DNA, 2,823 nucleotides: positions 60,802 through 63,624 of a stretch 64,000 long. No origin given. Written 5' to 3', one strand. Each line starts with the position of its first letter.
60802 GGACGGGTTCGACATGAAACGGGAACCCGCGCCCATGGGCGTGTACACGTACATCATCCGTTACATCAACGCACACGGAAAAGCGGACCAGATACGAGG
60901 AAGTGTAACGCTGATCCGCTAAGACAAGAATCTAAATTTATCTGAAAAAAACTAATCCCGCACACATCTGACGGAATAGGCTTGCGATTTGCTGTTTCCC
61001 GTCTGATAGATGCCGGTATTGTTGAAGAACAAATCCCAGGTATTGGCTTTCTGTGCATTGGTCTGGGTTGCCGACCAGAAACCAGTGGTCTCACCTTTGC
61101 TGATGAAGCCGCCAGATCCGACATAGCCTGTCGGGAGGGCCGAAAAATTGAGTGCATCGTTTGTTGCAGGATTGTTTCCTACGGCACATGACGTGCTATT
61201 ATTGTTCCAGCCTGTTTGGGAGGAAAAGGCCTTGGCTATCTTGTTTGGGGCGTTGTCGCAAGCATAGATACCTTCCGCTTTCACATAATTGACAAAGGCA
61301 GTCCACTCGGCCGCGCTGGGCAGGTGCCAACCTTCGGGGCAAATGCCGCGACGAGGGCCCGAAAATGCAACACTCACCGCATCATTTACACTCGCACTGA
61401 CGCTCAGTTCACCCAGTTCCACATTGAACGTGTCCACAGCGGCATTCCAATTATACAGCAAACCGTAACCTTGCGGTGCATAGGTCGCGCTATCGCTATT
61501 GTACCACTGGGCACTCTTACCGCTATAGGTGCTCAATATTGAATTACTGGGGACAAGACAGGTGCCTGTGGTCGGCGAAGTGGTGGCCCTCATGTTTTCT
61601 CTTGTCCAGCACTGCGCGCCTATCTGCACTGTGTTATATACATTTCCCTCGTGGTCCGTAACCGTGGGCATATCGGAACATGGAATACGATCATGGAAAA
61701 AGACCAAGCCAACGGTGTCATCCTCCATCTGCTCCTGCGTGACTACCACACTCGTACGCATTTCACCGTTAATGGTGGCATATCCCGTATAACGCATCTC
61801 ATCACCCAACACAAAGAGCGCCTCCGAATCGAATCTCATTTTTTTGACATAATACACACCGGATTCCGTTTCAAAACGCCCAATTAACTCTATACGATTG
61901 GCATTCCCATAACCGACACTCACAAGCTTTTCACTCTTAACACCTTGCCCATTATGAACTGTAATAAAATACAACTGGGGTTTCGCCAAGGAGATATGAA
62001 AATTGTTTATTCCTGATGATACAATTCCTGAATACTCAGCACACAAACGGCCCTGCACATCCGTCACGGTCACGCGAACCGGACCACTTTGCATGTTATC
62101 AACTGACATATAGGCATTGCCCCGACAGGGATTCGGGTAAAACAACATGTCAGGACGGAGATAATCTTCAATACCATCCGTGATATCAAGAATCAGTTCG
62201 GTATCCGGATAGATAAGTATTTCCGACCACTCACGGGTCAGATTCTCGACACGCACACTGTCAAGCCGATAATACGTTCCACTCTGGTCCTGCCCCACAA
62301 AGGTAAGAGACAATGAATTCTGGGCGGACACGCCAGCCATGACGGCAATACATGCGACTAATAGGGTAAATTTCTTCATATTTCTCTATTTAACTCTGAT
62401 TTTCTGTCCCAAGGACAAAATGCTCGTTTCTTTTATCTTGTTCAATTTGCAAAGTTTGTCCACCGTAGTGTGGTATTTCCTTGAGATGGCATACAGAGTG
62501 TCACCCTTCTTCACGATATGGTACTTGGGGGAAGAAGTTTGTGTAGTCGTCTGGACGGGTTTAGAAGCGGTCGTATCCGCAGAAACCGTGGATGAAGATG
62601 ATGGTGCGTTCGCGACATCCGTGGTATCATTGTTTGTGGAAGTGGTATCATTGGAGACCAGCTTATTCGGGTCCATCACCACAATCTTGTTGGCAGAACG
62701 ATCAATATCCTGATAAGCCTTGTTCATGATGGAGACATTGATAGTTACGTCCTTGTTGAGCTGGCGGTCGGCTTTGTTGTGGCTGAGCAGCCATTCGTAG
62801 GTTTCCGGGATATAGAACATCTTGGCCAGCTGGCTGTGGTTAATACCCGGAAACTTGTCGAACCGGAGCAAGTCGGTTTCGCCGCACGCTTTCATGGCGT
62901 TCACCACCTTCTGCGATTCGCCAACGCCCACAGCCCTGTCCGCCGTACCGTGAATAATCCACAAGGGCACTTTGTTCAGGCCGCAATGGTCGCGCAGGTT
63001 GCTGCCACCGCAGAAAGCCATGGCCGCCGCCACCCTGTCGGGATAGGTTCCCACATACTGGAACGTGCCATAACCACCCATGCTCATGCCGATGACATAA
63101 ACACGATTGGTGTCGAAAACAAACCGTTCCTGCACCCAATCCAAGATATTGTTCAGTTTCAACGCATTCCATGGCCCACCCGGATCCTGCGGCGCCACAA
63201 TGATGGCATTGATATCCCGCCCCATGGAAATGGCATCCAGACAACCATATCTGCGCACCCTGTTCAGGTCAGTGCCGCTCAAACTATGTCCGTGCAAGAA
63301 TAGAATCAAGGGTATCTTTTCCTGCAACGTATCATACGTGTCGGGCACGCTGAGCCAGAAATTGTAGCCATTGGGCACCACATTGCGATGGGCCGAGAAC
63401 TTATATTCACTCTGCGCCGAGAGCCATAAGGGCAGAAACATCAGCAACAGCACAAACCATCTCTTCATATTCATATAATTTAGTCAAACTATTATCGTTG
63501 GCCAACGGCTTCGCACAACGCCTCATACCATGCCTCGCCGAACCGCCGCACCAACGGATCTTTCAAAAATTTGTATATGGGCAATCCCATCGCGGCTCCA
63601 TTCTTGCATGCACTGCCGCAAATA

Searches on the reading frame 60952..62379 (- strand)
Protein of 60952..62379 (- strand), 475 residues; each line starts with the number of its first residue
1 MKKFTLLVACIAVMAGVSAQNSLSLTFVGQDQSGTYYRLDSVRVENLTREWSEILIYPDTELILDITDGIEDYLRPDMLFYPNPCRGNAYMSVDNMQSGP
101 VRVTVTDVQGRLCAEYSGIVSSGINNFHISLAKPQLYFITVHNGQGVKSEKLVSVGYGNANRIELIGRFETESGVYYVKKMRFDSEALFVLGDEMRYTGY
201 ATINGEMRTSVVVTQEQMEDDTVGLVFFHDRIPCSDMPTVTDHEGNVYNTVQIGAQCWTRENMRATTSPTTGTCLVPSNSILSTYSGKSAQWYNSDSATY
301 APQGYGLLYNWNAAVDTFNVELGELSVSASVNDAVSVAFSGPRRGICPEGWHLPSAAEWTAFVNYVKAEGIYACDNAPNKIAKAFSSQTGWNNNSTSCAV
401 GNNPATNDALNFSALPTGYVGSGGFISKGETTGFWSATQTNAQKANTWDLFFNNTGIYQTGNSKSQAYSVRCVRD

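Call 64: search_protein_families(library=pfam, proteins=[window:60952-62379:-], max_evalue=0.001)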
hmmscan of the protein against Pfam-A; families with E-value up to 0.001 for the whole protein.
window:60952-62379:- (475 aa): 3 families
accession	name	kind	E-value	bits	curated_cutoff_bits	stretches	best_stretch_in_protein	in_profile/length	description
PF09603.15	Fib_succ_major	-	1e-29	104.6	33.9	1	251-474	1-187/187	Fibrobacter succinogenes major domain (Fib_succ_major)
PF18962.6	Por_Secre_tail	-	1.5e-06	28.8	27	1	81-153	2-74/75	Secretion system C-terminal sorting domain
PF07603.17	Lcl_C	-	5.5e-05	23.9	34.9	1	350-474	44-117/117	Lcl C-terminal domain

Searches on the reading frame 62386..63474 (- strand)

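Call 64: search_protein_families(library=pfam, proteins=[window:62386-63474:-], max_evalue=0.001)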
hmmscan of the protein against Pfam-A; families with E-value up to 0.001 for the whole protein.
window:62386-63474:- (362 aa): 7 families
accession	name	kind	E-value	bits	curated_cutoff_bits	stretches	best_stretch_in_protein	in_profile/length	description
PF01476.26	LysM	-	8.5e-15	54.9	20.9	1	319-362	1-43/43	LysM domain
PF00326.27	Peptidase_S9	-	4.4e-09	36.6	22.6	1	110-160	51-101/213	Prolyl oligopeptidase family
PF12146.15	Hydrolase_4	-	8.1e-08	32.3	27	0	122-155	75-107/239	Serine aminopeptidase, S33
PF02230.22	Abhydrolase_2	-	2.7e-07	31.1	23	1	106-220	89-206/217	Phospholipase/Carboxylesterase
PF01738.24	DLH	-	3.9e-07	30.3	21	1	110-216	84-189/217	Dienelactone hydrolase family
PF00756.26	Esterase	-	2.5e-06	27.9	22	1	108-169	100-154/251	Putative esterase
PF00561.26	Abhydrolase_1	-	3.3e-05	24.1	25.8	1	106-156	54-102/245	alpha/beta hydrolase fold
